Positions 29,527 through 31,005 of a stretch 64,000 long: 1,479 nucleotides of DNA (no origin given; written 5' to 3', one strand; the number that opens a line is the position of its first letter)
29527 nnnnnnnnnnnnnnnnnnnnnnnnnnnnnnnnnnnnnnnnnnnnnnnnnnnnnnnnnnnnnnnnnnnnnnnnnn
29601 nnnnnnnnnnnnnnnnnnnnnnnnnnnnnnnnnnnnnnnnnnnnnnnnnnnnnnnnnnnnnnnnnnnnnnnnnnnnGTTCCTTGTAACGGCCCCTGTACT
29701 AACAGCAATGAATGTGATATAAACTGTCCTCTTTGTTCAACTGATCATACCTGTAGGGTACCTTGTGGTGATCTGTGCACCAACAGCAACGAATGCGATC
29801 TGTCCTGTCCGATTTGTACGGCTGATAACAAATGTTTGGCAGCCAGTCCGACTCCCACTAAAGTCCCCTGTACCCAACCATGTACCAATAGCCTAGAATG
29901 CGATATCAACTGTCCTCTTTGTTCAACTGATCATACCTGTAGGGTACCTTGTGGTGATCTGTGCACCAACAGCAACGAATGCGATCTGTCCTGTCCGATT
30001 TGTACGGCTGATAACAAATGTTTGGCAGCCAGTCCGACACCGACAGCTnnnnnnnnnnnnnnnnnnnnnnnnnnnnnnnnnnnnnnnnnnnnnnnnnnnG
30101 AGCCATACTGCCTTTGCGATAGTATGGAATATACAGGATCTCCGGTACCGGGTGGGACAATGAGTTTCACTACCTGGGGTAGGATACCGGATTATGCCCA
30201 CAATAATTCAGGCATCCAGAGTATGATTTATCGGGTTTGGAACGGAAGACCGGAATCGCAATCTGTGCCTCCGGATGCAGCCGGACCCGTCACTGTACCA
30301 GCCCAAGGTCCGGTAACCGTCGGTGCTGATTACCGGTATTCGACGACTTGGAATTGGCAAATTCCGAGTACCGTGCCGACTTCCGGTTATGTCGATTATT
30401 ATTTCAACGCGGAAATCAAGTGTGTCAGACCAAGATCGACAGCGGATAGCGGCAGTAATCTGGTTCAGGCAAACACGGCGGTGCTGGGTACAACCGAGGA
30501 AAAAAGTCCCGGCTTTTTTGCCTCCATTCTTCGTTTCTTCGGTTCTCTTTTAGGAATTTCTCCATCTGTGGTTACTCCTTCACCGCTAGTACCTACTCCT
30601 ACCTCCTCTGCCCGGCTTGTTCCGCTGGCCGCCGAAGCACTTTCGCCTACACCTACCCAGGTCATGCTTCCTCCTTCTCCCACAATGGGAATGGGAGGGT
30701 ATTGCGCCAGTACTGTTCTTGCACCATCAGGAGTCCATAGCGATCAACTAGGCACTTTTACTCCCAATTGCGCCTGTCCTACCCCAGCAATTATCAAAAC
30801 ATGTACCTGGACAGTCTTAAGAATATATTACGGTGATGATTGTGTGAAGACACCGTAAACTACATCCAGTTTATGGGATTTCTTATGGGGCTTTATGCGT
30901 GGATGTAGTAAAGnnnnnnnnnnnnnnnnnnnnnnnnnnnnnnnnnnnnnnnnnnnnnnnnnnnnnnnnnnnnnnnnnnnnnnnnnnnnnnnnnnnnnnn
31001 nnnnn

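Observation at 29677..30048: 131-bp perfectly identical tandem repeat inside the B2 surface protein gene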

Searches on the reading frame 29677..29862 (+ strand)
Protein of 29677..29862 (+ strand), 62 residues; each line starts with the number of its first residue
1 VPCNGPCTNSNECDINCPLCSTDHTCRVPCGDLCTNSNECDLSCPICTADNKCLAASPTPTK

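Call 23: find_homologous_proteins(query=A2, max_evalue=1)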
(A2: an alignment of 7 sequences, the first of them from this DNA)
Query A2 (7 sequences): 211 candidates shared short words with the query, none scored E <= 1.

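Call 62: predict_structure(alignment_id=A5)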
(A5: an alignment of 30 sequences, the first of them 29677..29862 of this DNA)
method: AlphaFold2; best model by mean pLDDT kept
length: 62 residues; sequences in the alignment: 30
mean_pLDDT: 88.3   pTM: 0.63
mean pLDDT of the five models: 88.3, 86.1, 85.8, 83.7, 83.6
residues with pLDDT >= 90: 43; 70-90: 13; 50-70: 5; < 50: 1
segments of 3 or more residues with pLDDT < 50: none
pLDDT, mean of each block of 10 residues (from residue 1): 92 93 93 91 92 78 48
secondary structure, 60 per line:
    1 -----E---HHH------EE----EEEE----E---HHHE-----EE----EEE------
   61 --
elements in order: E25-28 E52-54

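Call 65: fold_search(model_id=the predicted structure, library=pdb)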
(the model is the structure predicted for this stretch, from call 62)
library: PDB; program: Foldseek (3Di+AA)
matches with E <= 10: 10; with E <= 0.001: 0
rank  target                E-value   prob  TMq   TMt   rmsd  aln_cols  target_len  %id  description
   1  1hp3_MODEL_1_A        1.8e+00  0.30  0.33  0.60   0.7        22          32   23  C-TERMINAL TRUNCATION OF OMEGA-ATRACOTOXIN-HV2A (CT-HV2A) (released 2002-12-11)
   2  7d2t_B                2.2e+00  0.02  0.20  0.13   8.5        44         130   25  Crystal structure of Rsu1/PINCH1_LIM45C complex (released 2021-02-24)
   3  6ena_MODEL_1_A        2.4e+00  0.47  0.43  0.81   1.2        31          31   26  Nemertide alpha-1 (released 2018-03-14)
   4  1g9p_MODEL_1_A        4.2e+00  0.18  0.36  0.48   1.4        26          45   23  SOLUTION STRUCTURE OF THE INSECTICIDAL CALCIUM CHANNEL BLOCKER OMEGA-ATRACOTOXIN-HV2A (released 2002-02-21)
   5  5fzv_MODEL_1_A        4.5e+00  0.21  0.36  0.66   1.0        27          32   18  High resolution solution NMR structure of the spider venom peptide U3- scytotoxin-Sth1a (released 2016-06-08)
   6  2n1n_MODEL_1_A        4.5e+00  0.14  0.38  0.61   2.6        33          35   36  Solution structure of VSTx1 (released 2016-03-02)
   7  2po8_MODEL_1_A        5.2e+00  0.15  0.37  0.62   1.1        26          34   27  The structure of a two-disulfide intermediate of MCoTI-II (released 2008-05-06)
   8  8se8_U                6.1e+00  0.08  0.31  0.48   1.7        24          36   29  HTRA-1 PD/SA bound to CKP 1G10 (released 2024-07-03)
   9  1eth_B                6.1e+00  0.05  0.31  0.23   3.6        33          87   27  TRIACYLGLYCEROL LIPASE/COLIPASE COMPLEX (released 1996-12-07)
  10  8sdp_Y                8.7e+00  0.05  0.30  0.50   2.1        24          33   25  HTRA-1 PDSA bound to CKP 3A7 (released 2024-07-03)

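Call 84: search_solved_structures(query=A5, max_evalue=10)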
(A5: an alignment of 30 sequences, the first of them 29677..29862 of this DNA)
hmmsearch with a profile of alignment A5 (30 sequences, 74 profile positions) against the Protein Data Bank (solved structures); distinct sequences matched with E-value up to 10: 4.
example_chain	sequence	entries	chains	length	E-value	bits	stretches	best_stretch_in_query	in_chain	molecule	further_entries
6i31_A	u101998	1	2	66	0.019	18.5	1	1-31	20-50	Evasin-3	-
6qjb_A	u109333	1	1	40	0.073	16.7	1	1-31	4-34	Evasin-3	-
8vcw_A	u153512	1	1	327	0.5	14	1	10-40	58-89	Biotin synthase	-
4ap4_A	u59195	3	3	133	3.1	11.5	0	17-65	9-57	E3 UBIQUITIN LIGASE RNF4 | E3 UBIQUITIN-PROTEIN LIGASE RNF4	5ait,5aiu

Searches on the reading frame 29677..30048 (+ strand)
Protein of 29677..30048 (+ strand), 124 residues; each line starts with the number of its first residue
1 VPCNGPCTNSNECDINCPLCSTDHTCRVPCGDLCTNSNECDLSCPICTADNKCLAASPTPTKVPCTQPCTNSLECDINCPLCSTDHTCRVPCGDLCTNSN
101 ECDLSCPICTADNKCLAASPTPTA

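Call 82: find_homologous_proteins(query=window:29677-30036:+, max_evalue=10)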
Query window:29677-30036:+: 14 candidates shared short words with the query, none scored E <= 10.

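Call 83: search_protein_families(library=pfam, proteins=[window:29677-30048:+], max_evalue=10)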
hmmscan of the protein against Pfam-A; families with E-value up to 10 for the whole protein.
window:29677-30048:+ (124 aa): 2 families
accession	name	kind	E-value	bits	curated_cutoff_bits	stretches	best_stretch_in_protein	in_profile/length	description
PF14375.11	Cys_rich_CWC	-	4.8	8.1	24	2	44-65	1-19/50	Cysteine-rich CWC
PF18112.7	Zn-C2H2_12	-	5.5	7.9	23.2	0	17-21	3-7/27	Autophagy receptor zinc finger-C2H2 domain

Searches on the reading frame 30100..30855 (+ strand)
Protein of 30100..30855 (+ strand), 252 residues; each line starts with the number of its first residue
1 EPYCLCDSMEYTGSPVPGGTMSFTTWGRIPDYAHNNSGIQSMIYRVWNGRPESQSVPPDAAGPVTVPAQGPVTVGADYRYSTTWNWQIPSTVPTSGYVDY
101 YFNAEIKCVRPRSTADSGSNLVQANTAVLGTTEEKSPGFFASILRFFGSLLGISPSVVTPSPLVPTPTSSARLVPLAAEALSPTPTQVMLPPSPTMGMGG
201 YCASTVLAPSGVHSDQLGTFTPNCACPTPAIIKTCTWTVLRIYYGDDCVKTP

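Call 79: predict_structure(alignment_id=A6)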
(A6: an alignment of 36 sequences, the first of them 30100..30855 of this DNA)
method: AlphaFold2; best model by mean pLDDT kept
length: 252 residues; sequences in the alignment: 36
mean_pLDDT: 72.1   pTM: 0.58
mean pLDDT of the five models: 72.1, 71.5, 71.4, 70.1, 68.4
residues with pLDDT >= 90: 95; 70-90: 25; 50-70: 81; < 50: 51
segments of 3 or more residues with pLDDT < 50: 52-55, 117-136, 181-183, 185-201
pLDDT, mean of each block of 10 residues (from residue 1): 93 93 97 93 90 54 92 96 95 87 95 54 46 49 63 57 51 52 43 45 57 62 73 92 77 48
secondary structure, 60 per line:
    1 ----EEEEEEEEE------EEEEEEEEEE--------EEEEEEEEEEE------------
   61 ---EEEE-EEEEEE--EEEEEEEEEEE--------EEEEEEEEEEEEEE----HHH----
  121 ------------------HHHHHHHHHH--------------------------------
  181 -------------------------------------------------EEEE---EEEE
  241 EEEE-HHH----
elements in order: E5-13 E20-29 E38-48 E64-67 E69-74 E77-87 E96-109 H139-148 E230-233 E237-244

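Call 81: fold_search(model_id=the predicted structure, library=pdb)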
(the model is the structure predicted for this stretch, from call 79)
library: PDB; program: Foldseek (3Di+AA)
matches with E <= 10: 1302; with E <= 0.001: 0
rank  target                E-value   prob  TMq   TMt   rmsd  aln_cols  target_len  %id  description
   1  2eef_MODEL_1_A        5.2e-03  0.84  0.20  0.28  16.9       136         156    9  Solution structure of the CBM_21 domain from human protein phosphatase 1, regulatory (inhibitor) subunit 3B (released 2007-08-21)
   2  9xvv_C                5.2e-03  0.60  0.15  0.07  12.4       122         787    6  Maltoheptaose-bound Arabidopsis ISA2-ISA1-ISA1 heterotrimer (released 2026-04-08)
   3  1fso                  6.8e-03  0.99  0.26  0.42   5.4       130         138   10  CRYSTAL STRUCTURE OF TRUNCATED HUMAN RHOGDI QUADRUPLE MUTANT (released 2001-05-02)
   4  7pks_g                8.6e-03  0.98  0.23  0.08   6.1       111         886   11  Structural basis of Integrator-mediated transcription regulation (released 2021-12-08)
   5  1qvy_A                1.1e-02  0.97  0.26  0.41   5.3       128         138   12  Crystal structure of RhoGDI K(199,200)R double mutant (released 2004-02-10)
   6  7z3p_B                1.1e-02  0.41  0.14  0.16  10.3       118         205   14  Crystal structure of the mouse leptin:LepR-CRH2 encounter complex to 1.95 A resolution. (released 2023-03-22)
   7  8b7q_B                1.5e-02  0.44  0.15  0.18  10.1       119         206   13  Cryo-EM structure for the mouse LEPR-CRH2:Leptin:LEPR-Ig complex following symmetry expansion in combination with loca (released 2023-04-05)
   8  2a9d_A                1.8e-02  0.96  0.22  0.16   5.8       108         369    6  Crystal structure of recombinant chicken sulfite oxidase with Arg at residue 161 (released 2005-08-02)
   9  3qdh                  2.0e-02  0.44  0.18  0.17  14.2       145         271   10  Crystal structure of Actinomyces fimbrial adhesin FimA (released 2011-08-24)
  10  1jf6_A                2.2e-02  0.69  0.17  0.09   6.1        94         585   10  Crystal structure of thermoactinomyces vulgaris r-47 alpha-amylase mutant F286Y (released 2002-05-22)
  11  2a9b                  2.4e-02  0.93  0.21  0.16   5.9       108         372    6  Crystal structure of R138Q mutant of recombinant sulfite oxidase at resting state (released 2005-08-02)
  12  5axh_B                2.4e-02  0.92  0.22  0.11   5.1       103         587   11  Crystal structure of thermophilic dextranase from Thermoanaerobacter pseudethanolicus, D312G mutant in complex with is (released 2015-11-11)
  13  2a9d_B                2.8e-02  0.92  0.21  0.16   5.9       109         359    6  Crystal structure of recombinant chicken sulfite oxidase with Arg at residue 161 (released 2005-08-02)
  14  1kmt_A                2.8e-02  0.90  0.25  0.40   5.6       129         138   12  Crystal structure of RhoGDI Glu(154,155)Ala mutant (released 2002-12-11)
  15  7z3q_D                2.8e-02  0.30  0.15  0.17  10.5       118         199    9  Crystal structure of the human leptin:LepR-CRH2 encounter complex to 3.6 A resolution. (released 2023-03-22)
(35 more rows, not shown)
